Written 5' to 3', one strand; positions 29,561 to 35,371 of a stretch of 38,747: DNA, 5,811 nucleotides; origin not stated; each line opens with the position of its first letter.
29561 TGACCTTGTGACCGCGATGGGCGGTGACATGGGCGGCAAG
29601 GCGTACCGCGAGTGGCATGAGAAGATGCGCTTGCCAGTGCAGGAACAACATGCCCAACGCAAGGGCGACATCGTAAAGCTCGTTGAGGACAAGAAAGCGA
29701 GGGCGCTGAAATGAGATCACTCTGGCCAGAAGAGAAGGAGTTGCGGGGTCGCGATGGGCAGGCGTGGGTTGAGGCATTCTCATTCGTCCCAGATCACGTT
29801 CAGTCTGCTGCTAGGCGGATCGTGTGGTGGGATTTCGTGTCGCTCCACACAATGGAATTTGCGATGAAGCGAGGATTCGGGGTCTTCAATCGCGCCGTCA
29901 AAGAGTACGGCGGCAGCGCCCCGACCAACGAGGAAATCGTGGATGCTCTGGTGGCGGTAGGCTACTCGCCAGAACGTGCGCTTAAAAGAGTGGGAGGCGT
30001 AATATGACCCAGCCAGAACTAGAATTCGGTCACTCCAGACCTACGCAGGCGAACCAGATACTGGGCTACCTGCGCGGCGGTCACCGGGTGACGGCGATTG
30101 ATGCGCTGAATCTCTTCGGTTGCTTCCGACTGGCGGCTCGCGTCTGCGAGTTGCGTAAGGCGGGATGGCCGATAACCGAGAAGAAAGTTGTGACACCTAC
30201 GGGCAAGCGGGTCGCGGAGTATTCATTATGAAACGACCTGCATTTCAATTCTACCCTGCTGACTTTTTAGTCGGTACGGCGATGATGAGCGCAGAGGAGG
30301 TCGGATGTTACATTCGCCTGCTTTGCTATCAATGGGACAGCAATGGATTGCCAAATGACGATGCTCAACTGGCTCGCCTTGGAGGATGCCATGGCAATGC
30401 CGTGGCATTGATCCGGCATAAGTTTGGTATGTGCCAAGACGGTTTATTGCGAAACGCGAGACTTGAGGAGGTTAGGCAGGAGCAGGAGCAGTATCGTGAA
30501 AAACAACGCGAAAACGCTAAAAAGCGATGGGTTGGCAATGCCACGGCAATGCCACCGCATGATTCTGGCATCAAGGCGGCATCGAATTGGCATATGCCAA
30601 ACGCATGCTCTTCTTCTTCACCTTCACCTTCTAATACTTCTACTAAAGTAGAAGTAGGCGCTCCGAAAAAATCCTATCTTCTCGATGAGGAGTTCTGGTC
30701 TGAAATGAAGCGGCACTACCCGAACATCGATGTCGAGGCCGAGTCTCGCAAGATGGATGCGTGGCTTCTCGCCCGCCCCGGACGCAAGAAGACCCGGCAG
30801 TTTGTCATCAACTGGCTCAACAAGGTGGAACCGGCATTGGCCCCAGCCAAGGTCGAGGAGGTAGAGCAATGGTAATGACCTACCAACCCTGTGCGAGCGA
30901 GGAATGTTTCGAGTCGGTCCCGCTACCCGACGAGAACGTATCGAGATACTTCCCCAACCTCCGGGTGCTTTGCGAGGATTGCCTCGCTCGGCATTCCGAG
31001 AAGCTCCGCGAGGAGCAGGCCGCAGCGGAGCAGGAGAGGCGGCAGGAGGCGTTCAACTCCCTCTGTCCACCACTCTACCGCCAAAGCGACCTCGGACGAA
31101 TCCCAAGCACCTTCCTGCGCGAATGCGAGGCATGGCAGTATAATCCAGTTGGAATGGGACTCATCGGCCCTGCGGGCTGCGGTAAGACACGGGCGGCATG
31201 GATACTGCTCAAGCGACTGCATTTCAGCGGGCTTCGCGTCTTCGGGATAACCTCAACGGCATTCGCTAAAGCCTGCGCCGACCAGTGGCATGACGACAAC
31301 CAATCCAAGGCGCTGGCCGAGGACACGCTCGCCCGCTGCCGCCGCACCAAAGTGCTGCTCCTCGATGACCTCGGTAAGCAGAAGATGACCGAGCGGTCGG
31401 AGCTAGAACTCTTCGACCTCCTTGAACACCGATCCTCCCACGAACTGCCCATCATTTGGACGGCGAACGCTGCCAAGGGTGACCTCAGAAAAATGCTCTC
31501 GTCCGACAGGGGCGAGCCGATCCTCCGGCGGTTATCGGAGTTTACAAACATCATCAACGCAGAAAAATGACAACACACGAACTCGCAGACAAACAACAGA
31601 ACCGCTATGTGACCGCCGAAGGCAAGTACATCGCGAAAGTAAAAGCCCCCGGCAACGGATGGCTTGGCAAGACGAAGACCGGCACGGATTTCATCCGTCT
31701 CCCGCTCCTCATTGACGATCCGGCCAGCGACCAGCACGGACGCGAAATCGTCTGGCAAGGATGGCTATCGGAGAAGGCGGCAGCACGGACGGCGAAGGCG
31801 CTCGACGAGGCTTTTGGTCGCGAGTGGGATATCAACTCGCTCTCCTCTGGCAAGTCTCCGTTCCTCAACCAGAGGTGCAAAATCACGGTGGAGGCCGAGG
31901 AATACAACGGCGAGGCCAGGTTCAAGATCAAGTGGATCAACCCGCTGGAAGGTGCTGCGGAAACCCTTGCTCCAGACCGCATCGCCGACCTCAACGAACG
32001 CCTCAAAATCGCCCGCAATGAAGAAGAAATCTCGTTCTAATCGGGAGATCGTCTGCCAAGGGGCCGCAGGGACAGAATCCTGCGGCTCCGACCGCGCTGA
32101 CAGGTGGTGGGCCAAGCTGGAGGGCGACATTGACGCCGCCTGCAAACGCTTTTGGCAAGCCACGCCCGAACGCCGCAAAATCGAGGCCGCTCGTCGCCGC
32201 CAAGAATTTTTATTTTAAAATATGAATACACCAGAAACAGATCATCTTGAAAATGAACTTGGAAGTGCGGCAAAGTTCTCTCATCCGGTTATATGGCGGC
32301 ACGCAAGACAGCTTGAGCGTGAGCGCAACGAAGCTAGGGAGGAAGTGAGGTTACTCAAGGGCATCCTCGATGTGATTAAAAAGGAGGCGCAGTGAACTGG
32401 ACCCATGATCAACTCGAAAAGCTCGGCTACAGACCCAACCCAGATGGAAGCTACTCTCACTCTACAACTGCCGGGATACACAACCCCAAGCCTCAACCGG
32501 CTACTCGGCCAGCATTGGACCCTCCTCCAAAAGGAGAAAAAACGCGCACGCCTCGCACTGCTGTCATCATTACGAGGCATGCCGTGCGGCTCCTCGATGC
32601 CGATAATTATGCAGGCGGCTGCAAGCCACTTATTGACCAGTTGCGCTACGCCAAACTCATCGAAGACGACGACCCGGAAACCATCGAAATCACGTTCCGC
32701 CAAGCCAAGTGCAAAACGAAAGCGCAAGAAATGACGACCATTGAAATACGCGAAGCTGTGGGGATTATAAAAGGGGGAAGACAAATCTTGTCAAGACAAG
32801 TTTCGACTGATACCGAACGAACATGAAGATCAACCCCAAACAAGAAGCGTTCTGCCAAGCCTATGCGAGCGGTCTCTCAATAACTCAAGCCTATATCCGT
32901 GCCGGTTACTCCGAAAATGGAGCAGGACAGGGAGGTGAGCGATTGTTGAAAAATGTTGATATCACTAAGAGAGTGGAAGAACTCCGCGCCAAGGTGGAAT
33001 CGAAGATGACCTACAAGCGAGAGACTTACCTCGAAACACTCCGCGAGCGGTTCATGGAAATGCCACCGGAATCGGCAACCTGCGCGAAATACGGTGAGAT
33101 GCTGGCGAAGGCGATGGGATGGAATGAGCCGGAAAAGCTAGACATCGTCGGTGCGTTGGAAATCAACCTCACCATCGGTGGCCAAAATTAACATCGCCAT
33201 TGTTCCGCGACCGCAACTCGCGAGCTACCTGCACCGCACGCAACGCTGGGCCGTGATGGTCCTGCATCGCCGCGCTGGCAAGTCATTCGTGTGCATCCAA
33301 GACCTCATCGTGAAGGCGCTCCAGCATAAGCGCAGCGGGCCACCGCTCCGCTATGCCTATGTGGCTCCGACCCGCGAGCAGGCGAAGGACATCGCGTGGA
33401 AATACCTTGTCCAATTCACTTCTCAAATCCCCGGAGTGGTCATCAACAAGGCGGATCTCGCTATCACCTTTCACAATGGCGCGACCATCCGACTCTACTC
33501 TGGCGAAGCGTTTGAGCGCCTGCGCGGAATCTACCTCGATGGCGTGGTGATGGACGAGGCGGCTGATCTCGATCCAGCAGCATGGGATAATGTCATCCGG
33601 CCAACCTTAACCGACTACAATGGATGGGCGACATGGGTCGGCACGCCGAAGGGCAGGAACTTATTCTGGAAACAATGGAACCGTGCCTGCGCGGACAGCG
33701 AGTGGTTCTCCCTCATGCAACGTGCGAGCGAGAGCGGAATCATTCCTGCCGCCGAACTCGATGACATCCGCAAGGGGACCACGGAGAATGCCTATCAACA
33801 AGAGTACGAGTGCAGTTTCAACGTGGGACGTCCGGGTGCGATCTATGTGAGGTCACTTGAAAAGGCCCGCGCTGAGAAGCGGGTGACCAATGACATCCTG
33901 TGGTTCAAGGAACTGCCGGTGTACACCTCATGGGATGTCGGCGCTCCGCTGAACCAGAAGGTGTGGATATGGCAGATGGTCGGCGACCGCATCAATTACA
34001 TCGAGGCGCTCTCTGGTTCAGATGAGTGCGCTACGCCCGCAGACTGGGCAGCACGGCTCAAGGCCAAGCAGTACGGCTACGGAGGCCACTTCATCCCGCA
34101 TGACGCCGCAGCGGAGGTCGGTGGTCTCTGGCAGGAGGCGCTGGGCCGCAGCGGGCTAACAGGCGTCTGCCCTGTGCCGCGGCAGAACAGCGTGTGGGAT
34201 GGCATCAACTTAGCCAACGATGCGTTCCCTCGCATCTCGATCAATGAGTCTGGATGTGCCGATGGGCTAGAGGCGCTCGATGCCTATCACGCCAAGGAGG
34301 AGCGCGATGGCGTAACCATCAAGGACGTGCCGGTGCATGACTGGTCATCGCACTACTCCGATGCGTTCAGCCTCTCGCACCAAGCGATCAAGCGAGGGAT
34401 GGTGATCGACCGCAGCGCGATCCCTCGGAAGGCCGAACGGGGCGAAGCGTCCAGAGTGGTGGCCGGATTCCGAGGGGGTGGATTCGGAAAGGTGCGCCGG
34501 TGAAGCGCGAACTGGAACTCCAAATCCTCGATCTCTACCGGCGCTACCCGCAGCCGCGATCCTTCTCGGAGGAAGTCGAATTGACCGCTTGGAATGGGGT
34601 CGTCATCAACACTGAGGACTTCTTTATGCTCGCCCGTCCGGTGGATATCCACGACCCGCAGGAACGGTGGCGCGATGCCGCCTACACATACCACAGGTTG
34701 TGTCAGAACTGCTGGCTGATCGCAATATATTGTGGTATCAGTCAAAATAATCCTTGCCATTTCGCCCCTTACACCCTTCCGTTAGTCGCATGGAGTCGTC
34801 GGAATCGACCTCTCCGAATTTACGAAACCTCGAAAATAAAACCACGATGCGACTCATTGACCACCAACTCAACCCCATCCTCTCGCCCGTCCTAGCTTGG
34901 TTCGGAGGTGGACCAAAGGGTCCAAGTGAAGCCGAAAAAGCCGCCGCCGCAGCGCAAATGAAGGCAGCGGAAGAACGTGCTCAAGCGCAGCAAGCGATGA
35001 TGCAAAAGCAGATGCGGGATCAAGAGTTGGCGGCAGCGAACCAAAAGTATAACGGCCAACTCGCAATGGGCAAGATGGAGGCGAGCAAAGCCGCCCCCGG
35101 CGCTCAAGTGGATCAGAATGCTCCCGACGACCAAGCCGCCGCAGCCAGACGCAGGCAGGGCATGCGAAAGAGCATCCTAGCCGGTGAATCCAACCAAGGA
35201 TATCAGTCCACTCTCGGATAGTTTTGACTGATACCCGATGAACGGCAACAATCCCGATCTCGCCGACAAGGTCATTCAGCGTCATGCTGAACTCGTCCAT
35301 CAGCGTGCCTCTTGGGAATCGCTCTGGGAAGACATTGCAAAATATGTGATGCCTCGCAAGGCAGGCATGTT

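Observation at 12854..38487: Strand-biased 14-15 nt motif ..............(C): 11 copies, confined to the late half of the genome, abutting late-gene start codons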

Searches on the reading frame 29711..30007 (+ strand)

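Call 31: search_protein_families(library=phrogs, proteins=[window:29711-30007:+], max_evalue=0.01)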
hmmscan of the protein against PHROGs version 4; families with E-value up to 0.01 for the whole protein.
window:29711-30007:+ (98 aa): 0 families

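Call 63: search_protein_families(library=pfam, proteins=[window:29711-30007:+], max_evalue=5)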
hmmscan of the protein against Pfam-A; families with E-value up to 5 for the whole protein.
window:29711-30007:+ (98 aa): 3 families
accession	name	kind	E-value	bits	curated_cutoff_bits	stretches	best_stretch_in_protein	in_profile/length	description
PF22567.2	UBA_9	-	0.19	12.1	27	1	75-92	7-24/43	UBA-like domain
PF07499.19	RuvA_C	-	0.22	12.5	24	1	73-94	3-24/47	RuvA, C-terminal domain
PF00627.37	UBA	-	0.27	11.6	22.4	1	73-91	16-34/37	UBA/TS-N domain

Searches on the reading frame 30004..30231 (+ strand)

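Call 31: search_protein_families(library=phrogs, proteins=[window:30004-30231:+], max_evalue=0.01)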
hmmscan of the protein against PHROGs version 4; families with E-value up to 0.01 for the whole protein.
window:30004-30231:+ (75 aa): 2 families
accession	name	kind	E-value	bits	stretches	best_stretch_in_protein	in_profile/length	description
phrog_4973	-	unknown function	6.8e-17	62.8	1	11-75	65-130/149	-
phrog_24243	-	unknown function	0.0062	16.9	1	23-62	151-190/215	-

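Call 63: search_protein_families(library=pfam, proteins=[window:30004-30231:+], max_evalue=5)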
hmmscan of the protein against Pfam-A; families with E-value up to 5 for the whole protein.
window:30004-30231:+ (75 aa): 2 families
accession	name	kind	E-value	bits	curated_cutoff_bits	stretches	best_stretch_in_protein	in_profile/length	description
PF14090.12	HTH_39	-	1.7e-15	57.1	21.3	1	14-75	1-67/70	Winged helix-turn-helix domain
PF12375.13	DUF3653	-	0.13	12.8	22.4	1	50-69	7-26/66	Phage protein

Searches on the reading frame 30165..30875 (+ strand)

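Call 14: search_protein_families(library=pfam, proteins=[window:30165-30875:+], max_evalue=0.01)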
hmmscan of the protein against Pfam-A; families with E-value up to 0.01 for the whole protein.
window:30165-30875:+ (236 aa): 1 family
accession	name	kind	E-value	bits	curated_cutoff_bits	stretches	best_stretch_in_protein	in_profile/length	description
PF07120.17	DUF1376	-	4e-11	43.6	30.1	1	27-102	3-83/86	Protein of unknown function (DUF1376)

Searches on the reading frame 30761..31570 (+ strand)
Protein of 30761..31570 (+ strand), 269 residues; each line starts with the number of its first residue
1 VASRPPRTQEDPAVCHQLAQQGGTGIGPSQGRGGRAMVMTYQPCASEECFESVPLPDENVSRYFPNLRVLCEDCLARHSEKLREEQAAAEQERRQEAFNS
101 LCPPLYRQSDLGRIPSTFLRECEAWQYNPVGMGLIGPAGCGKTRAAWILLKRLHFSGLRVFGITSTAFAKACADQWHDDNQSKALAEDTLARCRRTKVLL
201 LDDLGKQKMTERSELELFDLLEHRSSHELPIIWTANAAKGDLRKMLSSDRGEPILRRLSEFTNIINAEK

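Call 14: search_protein_families(library=pfam, proteins=[window:30761-31570:+], max_evalue=0.01)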
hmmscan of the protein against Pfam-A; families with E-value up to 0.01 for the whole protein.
window:30761-31570:+ (269 aa): 5 families
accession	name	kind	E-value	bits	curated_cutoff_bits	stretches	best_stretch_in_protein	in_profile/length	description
PF01695.23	IstB_IS21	-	1.8e-08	34.6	24.1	1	133-247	96-204/238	IstB-like ATP binding protein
PF00004.35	AAA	-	8.3e-05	23.5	21.2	1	133-246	2-118/131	ATPase family associated with various cellular activities (AAA)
PF00910.28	RNA_helicase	-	0.00099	20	21.5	1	134-223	3-74/105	RNA helicase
PF00308.24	Bac_DnaA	-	0.0023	18.6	23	1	124-242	31-144/162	Bacterial DnaA ATPAse domain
PF13238.12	AAA_18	-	0.005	17.7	29.4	1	134-195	3-61/128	AAA domain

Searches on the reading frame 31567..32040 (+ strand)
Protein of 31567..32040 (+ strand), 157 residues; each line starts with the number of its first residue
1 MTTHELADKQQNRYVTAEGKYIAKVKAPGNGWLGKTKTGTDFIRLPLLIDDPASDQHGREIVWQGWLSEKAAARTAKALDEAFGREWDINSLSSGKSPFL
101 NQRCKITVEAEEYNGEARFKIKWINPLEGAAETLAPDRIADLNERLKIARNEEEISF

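Call 14: search_protein_families(library=pfam, proteins=[window:31567-32040:+], max_evalue=0.01)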
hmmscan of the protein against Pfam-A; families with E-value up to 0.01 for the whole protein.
window:31567-32040:+ (157 aa): 0 families

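Call 31: search_protein_families(library=phrogs, proteins=[window:31567-32040:+], max_evalue=0.01)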
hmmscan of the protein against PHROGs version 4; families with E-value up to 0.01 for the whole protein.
window:31567-32040:+ (157 aa): 1 family
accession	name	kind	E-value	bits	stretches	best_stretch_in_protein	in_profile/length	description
phrog_378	-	DNA, RNA and nucleotide metabolism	1.4e-06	29.7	1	9-130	11-138/163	single strand DNA binding protein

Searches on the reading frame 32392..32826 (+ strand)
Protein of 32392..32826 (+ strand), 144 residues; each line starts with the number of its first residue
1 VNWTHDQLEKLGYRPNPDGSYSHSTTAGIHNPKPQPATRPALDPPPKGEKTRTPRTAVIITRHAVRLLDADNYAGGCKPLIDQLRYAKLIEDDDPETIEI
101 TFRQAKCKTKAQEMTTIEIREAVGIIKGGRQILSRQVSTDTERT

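Call 13: search_protein_families(library=phrogs, proteins=[window:32392-32826:+], max_evalue=0.001)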
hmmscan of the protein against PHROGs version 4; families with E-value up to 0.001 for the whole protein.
window:32392-32826:+ (144 aa): 1 family
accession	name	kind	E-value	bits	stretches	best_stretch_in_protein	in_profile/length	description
phrog_34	-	DNA, RNA and nucleotide metabolism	7.3e-05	23.5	1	51-106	125-179/259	RusA-like Holliday junction resolvase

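Call 14: search_protein_families(library=pfam, proteins=[window:32392-32826:+], max_evalue=0.01)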
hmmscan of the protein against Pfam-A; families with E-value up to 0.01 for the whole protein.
window:32392-32826:+ (144 aa): 0 families

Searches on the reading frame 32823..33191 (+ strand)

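Call 13: search_protein_families(library=phrogs, proteins=[window:32823-33191:+], max_evalue=0.001)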
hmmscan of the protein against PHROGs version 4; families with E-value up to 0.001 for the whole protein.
window:32823-33191:+ (122 aa): 6 families
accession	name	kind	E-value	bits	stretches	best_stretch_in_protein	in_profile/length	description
phrog_51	-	head and packaging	1.3e-21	78.5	1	1-75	87-162/261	terminase small subunit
phrog_17390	-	unknown function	2.9e-13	50.5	1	1-60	1-60/69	-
phrog_2606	-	head and packaging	2.7e-10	41.1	1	3-71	89-158/310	terminase small subunit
phrog_641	-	head and packaging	4.7e-10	41.2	1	1-71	1-71/162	terminase small subunit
phrog_1595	-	head and packaging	8.4e-09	36.7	1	2-72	3-78/164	terminase small subunit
phrog_32222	-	unknown function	1.7e-05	25.6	1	4-58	93-147/241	-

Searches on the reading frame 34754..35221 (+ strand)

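Call 13: search_protein_families(library=phrogs, proteins=[window:34754-35221:+], max_evalue=0.001)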
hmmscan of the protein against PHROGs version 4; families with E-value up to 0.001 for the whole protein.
window:34754-35221:+ (155 aa): 0 families

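Call 15: search_protein_families(library=pfam, proteins=[window:34754-35221:+], max_evalue=0.01)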
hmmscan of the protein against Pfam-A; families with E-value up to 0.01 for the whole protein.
window:34754-35221:+ (155 aa): 0 families

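Call 63: search_protein_families(library=pfam, proteins=[window:34754-35221:+], max_evalue=5)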
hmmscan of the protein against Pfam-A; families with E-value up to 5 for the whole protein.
window:34754-35221:+ (155 aa): 2 families
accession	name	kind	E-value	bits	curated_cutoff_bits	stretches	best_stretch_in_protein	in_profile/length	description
PF09581.16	Spore_III_AF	-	0.049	14.1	28.3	1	42-104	35-97/185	Stage III sporulation protein AF (Spore_III_AF)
PF11336.14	DUF3138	-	0.056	12.5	27.3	1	64-132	17-86/525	Protein of unknown function (DUF3138)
